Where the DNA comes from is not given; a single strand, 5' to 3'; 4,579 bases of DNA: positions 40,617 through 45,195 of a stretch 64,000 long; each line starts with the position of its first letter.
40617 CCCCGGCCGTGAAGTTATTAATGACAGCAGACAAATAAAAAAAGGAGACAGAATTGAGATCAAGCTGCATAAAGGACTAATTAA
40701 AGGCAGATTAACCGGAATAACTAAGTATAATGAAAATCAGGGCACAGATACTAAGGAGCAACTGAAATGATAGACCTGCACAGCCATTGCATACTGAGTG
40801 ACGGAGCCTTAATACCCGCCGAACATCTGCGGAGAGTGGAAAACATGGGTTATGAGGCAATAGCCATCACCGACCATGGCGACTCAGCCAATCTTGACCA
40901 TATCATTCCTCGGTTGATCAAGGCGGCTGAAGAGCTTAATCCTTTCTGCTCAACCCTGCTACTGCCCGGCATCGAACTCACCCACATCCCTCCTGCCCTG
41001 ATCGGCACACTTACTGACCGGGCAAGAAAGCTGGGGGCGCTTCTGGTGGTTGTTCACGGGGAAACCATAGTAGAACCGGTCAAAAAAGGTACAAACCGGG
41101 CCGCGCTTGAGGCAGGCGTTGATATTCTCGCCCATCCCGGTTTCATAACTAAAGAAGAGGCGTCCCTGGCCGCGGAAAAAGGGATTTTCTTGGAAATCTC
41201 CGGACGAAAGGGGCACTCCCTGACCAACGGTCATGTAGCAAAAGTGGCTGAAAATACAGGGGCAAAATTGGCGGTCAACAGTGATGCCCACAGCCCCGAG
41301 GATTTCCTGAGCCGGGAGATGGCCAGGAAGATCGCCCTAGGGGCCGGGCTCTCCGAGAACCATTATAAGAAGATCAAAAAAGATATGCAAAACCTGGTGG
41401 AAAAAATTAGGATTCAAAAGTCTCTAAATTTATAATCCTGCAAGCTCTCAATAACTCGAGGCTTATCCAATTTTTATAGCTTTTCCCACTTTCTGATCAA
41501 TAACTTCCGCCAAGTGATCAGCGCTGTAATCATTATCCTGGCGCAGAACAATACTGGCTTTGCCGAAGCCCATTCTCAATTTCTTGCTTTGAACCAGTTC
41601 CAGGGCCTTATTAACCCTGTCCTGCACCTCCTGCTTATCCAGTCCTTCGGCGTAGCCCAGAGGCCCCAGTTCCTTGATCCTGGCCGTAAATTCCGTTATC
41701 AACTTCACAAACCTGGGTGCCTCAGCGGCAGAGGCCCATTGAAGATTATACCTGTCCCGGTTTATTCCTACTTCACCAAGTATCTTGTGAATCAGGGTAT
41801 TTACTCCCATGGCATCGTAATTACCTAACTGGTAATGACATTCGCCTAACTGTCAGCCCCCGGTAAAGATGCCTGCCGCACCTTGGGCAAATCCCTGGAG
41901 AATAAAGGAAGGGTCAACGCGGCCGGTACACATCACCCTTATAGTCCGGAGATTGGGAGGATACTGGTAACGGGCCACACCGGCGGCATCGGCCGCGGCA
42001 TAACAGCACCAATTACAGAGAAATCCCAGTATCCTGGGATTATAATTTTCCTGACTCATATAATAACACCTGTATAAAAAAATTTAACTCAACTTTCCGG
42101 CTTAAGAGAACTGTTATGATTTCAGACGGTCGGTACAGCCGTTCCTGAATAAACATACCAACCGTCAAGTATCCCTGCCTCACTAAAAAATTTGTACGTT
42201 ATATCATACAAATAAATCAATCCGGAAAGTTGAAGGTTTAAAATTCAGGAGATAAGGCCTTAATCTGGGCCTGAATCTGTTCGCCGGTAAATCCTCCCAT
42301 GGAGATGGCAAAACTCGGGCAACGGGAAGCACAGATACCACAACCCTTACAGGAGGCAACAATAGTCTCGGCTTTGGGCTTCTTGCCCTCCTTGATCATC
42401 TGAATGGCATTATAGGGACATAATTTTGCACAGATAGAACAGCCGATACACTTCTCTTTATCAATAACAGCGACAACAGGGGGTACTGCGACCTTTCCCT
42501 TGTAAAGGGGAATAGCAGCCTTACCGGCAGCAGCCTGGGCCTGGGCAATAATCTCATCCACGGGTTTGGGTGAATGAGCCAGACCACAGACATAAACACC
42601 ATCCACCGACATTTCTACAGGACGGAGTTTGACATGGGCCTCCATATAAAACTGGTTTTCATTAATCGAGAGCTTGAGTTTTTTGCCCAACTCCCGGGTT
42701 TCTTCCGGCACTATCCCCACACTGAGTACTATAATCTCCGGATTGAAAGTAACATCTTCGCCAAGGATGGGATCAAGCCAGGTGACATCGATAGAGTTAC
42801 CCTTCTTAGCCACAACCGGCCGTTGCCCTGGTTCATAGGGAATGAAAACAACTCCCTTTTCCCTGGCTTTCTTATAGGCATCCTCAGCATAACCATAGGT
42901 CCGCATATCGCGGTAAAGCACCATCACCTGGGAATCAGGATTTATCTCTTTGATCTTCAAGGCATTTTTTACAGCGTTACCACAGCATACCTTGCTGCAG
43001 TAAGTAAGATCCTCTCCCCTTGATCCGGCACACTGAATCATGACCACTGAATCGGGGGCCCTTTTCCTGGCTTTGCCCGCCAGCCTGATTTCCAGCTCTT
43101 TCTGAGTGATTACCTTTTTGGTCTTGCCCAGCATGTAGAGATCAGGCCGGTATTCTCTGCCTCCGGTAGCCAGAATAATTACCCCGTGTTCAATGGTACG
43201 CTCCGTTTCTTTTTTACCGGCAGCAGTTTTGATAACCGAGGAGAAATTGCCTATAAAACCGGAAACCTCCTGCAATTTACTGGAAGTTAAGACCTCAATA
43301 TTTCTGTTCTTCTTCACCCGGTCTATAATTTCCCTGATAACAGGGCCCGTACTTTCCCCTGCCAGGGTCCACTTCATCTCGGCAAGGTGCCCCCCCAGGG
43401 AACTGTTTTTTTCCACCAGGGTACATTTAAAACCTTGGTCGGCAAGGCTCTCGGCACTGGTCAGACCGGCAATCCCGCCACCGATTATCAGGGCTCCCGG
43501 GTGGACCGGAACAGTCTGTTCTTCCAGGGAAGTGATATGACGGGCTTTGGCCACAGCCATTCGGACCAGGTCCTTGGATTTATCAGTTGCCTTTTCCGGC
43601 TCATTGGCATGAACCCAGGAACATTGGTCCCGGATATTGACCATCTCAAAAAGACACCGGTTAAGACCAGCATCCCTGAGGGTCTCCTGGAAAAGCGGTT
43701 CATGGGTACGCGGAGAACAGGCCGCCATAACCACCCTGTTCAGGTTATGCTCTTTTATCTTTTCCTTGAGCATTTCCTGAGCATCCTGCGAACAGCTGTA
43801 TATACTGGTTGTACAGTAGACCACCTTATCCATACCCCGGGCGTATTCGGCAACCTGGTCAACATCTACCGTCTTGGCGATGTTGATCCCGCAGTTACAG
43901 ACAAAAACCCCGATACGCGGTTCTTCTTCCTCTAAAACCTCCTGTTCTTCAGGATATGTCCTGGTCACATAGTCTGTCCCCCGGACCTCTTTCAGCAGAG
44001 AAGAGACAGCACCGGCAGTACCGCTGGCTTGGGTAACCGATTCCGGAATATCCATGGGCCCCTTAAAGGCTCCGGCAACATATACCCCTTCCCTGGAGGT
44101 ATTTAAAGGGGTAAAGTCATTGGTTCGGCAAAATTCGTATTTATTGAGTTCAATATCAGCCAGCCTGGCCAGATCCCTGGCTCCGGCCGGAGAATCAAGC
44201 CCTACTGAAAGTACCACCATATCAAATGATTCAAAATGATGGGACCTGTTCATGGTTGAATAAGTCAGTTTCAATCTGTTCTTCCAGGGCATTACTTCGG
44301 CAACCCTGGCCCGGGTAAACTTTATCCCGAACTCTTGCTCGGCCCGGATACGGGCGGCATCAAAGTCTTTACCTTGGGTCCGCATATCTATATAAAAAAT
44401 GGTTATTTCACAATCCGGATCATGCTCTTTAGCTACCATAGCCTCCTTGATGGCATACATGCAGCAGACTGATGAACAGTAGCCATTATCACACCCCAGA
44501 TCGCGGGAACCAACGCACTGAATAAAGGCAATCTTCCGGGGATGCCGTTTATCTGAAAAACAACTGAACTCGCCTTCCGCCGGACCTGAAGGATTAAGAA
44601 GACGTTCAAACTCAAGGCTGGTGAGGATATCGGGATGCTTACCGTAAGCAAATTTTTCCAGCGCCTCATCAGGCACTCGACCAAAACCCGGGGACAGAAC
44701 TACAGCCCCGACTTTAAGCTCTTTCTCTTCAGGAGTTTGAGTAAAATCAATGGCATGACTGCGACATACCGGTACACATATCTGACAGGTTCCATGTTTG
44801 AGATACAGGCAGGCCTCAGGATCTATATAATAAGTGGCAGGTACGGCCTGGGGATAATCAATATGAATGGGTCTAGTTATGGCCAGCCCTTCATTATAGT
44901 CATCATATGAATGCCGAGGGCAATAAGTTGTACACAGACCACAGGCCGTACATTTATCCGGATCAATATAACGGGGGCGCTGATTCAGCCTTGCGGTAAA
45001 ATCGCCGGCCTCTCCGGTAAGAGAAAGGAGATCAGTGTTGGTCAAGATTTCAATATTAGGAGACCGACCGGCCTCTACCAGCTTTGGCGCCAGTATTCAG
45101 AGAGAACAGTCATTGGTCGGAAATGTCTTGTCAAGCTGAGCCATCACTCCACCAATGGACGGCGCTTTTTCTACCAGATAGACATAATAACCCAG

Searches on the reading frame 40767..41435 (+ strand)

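Call 62: search_protein_families(library=pfam, proteins=[window:40767-41435:+], max_evalue=0.00001)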
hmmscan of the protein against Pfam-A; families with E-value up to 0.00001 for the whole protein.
window:40767-41435:+ (222 aa): 1 family
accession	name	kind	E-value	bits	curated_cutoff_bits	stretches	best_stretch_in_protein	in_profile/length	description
PF02811.25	PHP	-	3.5e-06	27.9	26.4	1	4-72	2-64/164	PHP domain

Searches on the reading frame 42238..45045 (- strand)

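Call 13: search_protein_families(library=pfam, proteins=[window:42238-45045:-])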
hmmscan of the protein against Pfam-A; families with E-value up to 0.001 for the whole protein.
window:42238-45045:- (935 aa): 20 families
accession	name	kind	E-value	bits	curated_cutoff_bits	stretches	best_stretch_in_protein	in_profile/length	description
PF07992.20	Pyr_redox_2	-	2.5e-19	70.2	26.1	1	519-841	4-289/291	Pyridine nucleotide-disulphide oxidoreductase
PF00037.32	Fer4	-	9e-17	60.6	21.1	2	860-882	2-24/24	4Fe-4S binding domain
PF14697.11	Fer4_21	-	8e-12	45.6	35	1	859-916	1-59/59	4Fe-4S dicluster domain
PF12838.12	Fer4_7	-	9.7e-12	45.6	27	1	865-911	1-50/52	4Fe-4S dicluster domain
PF13450.12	NAD_binding_8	-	1.7e-09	38.3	21.9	1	520-555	1-36/68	NAD(P)-binding Rossmann-like domain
PF13484.11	Fer4_16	-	6.6e-09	36.9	30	0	865-884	1-20/66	4Fe-4S double cluster binding domain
PF12837.12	Fer4_6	-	2e-08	34.2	25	2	858-881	1-24/24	4Fe-4S binding domain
PF12797.12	Fer4_2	-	4.7e-07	29.8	24.5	2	25-43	3-21/22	4Fe-4S binding domain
PF00890.30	FAD_binding_2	-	4.7e-07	29.8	20.4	1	518-555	2-39/414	FAD binding domain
PF13459.11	Fer4_15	-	1.3e-06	29.4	22.4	0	860-888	2-29/66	4Fe-4S single cluster domain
PF13187.11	Fer4_9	-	1.6e-06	28.4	27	1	865-912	1-50/52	4Fe-4S dicluster domain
PF13237.11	Fer4_10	-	3.3e-06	27.4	25.5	1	860-910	3-53/53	4Fe-4S dicluster domain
PF12831.13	FAD_oxidored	-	3.5e-06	27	27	1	519-583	3-74/416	FAD dependent oxidoreductase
PF01266.30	DAO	-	4e-06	27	27.9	1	519-551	3-35/353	FAD dependent oxidoreductase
PF13534.11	Fer4_17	-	7.5e-05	23.6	22.2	0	30-44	44-58/61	4Fe-4S dicluster domain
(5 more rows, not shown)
